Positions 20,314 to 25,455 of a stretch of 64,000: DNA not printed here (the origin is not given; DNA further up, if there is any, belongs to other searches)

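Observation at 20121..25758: Second orphan locus: coupled 105-aa and 1613-aa genes with a convergent overlapping 155-aa gene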

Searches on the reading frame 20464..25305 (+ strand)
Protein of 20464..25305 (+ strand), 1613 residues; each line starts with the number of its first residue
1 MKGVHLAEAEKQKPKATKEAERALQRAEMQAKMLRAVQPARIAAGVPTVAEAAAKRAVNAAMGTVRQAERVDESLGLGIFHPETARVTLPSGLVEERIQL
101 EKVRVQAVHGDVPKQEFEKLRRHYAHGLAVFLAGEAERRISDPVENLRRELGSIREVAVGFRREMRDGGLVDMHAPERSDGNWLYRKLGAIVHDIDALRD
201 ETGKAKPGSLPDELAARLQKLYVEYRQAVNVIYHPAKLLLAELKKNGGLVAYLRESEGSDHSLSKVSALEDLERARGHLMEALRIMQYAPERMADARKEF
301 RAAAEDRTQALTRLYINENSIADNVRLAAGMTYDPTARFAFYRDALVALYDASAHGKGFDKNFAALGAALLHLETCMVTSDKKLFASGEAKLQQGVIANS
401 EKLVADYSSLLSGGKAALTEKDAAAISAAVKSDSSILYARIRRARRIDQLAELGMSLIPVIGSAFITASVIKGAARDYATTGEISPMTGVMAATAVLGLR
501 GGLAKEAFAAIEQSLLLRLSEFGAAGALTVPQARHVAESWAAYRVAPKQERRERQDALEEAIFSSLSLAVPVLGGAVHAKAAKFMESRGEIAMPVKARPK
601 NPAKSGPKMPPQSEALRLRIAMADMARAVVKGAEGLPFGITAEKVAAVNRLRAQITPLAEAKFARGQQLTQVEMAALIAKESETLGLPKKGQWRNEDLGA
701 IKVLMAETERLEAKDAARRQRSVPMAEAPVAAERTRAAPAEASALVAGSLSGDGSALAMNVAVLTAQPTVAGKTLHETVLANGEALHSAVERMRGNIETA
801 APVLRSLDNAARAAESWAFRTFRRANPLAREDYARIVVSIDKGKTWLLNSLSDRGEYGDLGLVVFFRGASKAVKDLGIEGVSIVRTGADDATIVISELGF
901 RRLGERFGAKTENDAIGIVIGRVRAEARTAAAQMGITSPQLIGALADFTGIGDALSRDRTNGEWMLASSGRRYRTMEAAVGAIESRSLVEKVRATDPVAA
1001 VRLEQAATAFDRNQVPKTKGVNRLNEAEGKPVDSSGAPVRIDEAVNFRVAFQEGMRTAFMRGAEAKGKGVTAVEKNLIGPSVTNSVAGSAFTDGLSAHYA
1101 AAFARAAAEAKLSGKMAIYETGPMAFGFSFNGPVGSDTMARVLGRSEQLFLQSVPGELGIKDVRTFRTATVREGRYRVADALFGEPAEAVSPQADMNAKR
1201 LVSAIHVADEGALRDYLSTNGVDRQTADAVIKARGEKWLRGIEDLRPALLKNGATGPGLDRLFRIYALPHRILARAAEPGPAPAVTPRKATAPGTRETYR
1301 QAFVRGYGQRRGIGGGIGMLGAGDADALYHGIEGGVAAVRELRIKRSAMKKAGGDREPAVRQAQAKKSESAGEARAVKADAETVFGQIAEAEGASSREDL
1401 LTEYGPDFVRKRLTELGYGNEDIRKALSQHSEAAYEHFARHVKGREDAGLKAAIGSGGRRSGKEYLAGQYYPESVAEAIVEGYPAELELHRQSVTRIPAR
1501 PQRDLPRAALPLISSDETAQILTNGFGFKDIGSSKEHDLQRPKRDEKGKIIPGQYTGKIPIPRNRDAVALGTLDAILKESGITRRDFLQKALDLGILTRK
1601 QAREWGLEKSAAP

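Call 6: search_protein_families(library=pfam, proteins=[window:20464-25305:+], max_evalue=0.01)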
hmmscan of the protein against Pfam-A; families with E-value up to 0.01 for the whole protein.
window:20464-25305:+ (1613 aa): 0 families

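Call 8: find_homologous_proteins(query=window:20464-25305:+)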
Query window:20464-25305:+ (1613 aa): 3 proteins with E <= 0.001 among 8000 candidates.
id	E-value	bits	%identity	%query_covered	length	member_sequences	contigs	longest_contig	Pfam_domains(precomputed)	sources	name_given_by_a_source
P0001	0.0e+0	3468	100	100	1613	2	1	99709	-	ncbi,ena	-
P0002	0.0e+0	1870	59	98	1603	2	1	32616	PF07927.18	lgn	-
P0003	6.3e-202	692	57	38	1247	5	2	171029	-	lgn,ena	-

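Call 10: find_encoding_contigs(protein=P0002, flank=10000)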
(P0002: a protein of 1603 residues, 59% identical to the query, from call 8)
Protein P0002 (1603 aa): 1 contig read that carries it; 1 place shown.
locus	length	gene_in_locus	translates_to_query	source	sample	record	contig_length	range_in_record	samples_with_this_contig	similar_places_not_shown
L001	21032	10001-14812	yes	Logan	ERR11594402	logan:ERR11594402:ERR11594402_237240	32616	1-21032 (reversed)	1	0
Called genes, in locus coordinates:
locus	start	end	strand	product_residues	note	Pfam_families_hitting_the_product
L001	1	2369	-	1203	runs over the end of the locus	-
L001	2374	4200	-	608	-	-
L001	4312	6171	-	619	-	PF02996:Prefoldin, PF02881:SRP54_N, PF00448:SRP54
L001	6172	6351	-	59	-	PF01775:Ribosomal_L18A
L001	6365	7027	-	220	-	PF01912:eIF-6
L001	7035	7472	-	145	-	PF01198:Ribosomal_L31e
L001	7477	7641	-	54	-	PF00832:Ribosomal_L39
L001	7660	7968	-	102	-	PF01984:dsDNA_bind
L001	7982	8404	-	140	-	PF01090:Ribosomal_S19e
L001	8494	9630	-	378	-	PF07690:MFS_1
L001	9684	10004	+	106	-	-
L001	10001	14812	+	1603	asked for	PF07927:HicA_toxin (weak)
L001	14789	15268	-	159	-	-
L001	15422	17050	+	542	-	-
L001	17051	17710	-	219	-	PF01269:Fibrillarin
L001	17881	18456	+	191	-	-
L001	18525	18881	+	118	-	-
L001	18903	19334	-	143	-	PF01948:PyrI, PF02748:PyrI_C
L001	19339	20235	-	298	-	PF02729:OTCace_N, PF00185:OTCace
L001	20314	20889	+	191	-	PF01712:dNK (weak), PF02223:Thymidylate_kin, PF13521:AAA_28 (weak)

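Call 11: find_encoding_contigs(protein=P0003, flank=10000)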
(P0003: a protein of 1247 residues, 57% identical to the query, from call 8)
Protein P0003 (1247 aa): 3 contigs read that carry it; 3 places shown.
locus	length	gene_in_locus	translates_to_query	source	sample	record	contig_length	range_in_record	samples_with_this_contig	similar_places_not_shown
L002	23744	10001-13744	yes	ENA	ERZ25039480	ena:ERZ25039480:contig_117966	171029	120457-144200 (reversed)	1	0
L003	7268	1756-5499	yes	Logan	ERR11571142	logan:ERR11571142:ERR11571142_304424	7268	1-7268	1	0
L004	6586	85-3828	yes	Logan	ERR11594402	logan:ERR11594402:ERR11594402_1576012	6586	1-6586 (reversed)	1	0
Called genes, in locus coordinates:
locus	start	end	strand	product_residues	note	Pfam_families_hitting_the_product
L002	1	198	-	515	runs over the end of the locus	PF13200:DUF4015 (weak)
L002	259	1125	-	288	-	PF01171:ATP_bind_3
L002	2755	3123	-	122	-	-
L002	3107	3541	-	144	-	-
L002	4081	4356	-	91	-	-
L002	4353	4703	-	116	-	-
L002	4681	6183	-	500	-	PF01935:DUF87, PF12846:AAA_10 (weak)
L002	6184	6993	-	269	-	-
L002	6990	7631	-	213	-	-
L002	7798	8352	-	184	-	-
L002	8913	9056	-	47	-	-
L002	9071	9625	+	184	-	-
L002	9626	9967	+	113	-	-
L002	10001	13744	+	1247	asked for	-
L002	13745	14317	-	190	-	-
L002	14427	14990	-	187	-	-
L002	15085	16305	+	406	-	PF03952:Enolase_N, PF00113:Enolase_C, PF13378:MR_MLE_C (weak)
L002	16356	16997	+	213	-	PF00227:Proteasome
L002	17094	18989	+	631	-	PF17214:KH_TffA, PF00753:Lactamase_B, PF16661:Lactamase_B_6, PF23023:Anti-Pycsar_Apyc1, PF12706:Lactamase_B_2 (weak), PF10996:Beta-Casp, PF07521:RMMBL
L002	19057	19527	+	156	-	-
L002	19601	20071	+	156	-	-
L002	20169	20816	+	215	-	-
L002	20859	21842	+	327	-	-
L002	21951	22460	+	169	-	-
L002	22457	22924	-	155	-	PF00156:Pribosyltran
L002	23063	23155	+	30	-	-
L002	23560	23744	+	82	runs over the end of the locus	PF03685:UPF0147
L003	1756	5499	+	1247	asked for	-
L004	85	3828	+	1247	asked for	-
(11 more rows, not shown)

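Call 14: search_protein_families(library=pfam, proteins=[P0002, P0003], max_evalue=10)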
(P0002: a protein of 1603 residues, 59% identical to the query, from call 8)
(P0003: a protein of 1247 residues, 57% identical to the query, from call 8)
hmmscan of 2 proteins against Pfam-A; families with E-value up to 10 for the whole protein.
P0002 (1603 aa): 1 family
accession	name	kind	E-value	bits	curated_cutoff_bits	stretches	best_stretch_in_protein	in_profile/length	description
PF07927.17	HicA_toxin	-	6.5e-06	26.6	27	1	1541-1591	6-58/58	HicA toxin of bacterial toxin-antitoxin,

P0003 (1247 aa): 3 families
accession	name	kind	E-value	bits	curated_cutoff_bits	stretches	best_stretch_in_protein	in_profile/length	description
PF12627.12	PolyA_pol_RNAbd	-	0.17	12.1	22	1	683-708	6-32/64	Probable RNA and SrmB- binding site of polymerase A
PF14585.11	CagY_I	-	0.22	12.1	25.8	1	223-245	18-41/65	CagY type 1 repeat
PF05983.16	Med7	-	0.23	12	25.8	1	206-307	64-152/189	MED7 protein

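Call 16: search_solved_structures(query=window:20464-25305:+, max_evalue=10, show_alignments=3)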
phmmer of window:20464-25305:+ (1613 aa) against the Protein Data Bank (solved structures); distinct sequences matched with E-value up to 10: 0.

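Call 19: find_related_loci(query=A1, collection=genome_contigs, flank=10000)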
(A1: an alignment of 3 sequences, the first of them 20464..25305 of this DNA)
Query A1 (1613 aa) in genome_contigs; peptide patterns used: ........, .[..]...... (x = any residue, [..] = any of these).
48 stretches matched a pattern; 2 encode a relative of the query (tblastn E <= 1e-3); 2 distinct loci.
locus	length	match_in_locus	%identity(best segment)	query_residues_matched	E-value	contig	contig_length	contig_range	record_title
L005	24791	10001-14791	59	1-1588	0e+0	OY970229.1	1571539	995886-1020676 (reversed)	MAG: uncultured Candidatus Micrarchaeota archaeon isolate MFD01476.bin.c.6 genome assembly, chromosome: 1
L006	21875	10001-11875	57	3-640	0e+0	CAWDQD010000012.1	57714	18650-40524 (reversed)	MAG: uncultured Candidatus Micrarchaeota archaeon isolate MFD01689.bin.1.58 genome assembly, contig: contig_44945, whole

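Call 26: search_protein_families(library=padloc, proteins=[window:20464-25305:+, P0002, P0003, L002:13745-14317:-, L002:14427-14990:-, L002:9071-9625:+, L001:15422-17050:+], max_evalue=0.1)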
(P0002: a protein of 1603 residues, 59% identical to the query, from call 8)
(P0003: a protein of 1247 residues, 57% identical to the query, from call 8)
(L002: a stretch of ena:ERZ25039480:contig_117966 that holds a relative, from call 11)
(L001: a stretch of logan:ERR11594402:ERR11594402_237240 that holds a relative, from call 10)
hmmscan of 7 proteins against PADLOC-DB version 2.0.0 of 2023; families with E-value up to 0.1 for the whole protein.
window:20464-25305:+ (1613 aa): 0 families

P0002 (1603 aa): 2 families
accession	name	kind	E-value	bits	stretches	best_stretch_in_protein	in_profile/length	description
PDLC01865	CARF3--CARF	-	0.013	13.1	1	873-948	141-212/215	-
PDLC01488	Cas11a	-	0.03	12.5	0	257-318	4-62/105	CAS-I-A; effector_SS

P0003 (1247 aa): 0 families

L002:13745-14317:- (190 aa): 1 family
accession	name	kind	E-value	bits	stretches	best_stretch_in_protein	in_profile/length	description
PDLC04201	HEC-01B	-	0.048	11.2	1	111-163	51-104/202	-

L002:14427-14990:- (187 aa): 0 families

L002:9071-9625:+ (184 aa): 1 family
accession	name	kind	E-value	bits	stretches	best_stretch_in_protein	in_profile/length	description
PDLC04134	mad2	-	0.00054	16.9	1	59-149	332-423/492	mads_2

L001:15422-17050:+ (542 aa): 0 families

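Call 27: search_protein_families(library=ncbifam, proteins=[window:20464-25305:+, P0002, P0003, L002:13745-14317:-, L002:14427-14990:-, L002:9071-9625:+, L001:15422-17050:+], max_evalue=0.1)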
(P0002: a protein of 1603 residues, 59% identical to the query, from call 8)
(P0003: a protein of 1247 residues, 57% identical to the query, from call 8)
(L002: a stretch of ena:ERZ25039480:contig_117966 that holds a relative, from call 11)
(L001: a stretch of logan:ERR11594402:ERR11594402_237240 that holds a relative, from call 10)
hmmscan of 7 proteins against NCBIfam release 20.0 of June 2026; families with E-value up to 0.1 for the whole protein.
window:20464-25305:+ (1613 aa): 0 families

P0002 (1603 aa): 0 families

P0003 (1247 aa): 0 families

L002:13745-14317:- (190 aa): 0 families

L002:14427-14990:- (187 aa): 0 families

L002:9071-9625:+ (184 aa): 2 families
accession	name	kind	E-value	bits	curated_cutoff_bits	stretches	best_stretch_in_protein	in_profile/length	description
NF001243.0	PRK00216.1-4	equivalog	0.01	15.2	235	1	53-123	84-151/237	demethylmenaquinone methyltransferase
TIGR02752.1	MenG_heptapren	equivalog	0.072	12.6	419.85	1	61-123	91-151/231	demethylmenaquinone methyltransferase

L001:15422-17050:+ (542 aa): 0 families

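Call 29: search_protein_families(library=phrogs, proteins=[window:20464-25305:+, P0002, P0003, L002:13745-14317:-, L002:14427-14990:-, L002:9071-9625:+, L001:15422-17050:+], max_evalue=0.1)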
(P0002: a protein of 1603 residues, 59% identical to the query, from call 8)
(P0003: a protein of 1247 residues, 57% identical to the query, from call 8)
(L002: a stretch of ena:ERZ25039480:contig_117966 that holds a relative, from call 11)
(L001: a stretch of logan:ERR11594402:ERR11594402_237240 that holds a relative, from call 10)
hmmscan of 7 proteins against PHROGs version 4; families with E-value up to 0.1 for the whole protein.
window:20464-25305:+ (1613 aa): 1 family
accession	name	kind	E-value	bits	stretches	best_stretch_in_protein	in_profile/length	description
phrog_19808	-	unknown function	0.035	14.5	1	1354-1433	96-175/213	-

P0002 (1603 aa): 1 family
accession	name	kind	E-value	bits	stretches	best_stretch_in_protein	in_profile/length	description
phrog_353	-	moron, auxiliary metabolic gene and host takeover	1.4e-05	26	1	1542-1595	13-69/73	toxin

P0003 (1247 aa): 0 families

L002:13745-14317:- (190 aa): 0 families

L002:14427-14990:- (187 aa): 0 families

L002:9071-9625:+ (184 aa): 0 families

L001:15422-17050:+ (542 aa): 0 families

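Call 88: search_solved_structures(query=P0003, max_evalue=1, show_alignments=2)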
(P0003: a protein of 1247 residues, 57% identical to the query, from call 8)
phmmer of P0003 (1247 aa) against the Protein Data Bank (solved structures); distinct sequences matched with E-value up to 1: 1.
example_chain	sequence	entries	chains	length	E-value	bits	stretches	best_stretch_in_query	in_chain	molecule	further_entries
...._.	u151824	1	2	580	0.55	11.6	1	61-142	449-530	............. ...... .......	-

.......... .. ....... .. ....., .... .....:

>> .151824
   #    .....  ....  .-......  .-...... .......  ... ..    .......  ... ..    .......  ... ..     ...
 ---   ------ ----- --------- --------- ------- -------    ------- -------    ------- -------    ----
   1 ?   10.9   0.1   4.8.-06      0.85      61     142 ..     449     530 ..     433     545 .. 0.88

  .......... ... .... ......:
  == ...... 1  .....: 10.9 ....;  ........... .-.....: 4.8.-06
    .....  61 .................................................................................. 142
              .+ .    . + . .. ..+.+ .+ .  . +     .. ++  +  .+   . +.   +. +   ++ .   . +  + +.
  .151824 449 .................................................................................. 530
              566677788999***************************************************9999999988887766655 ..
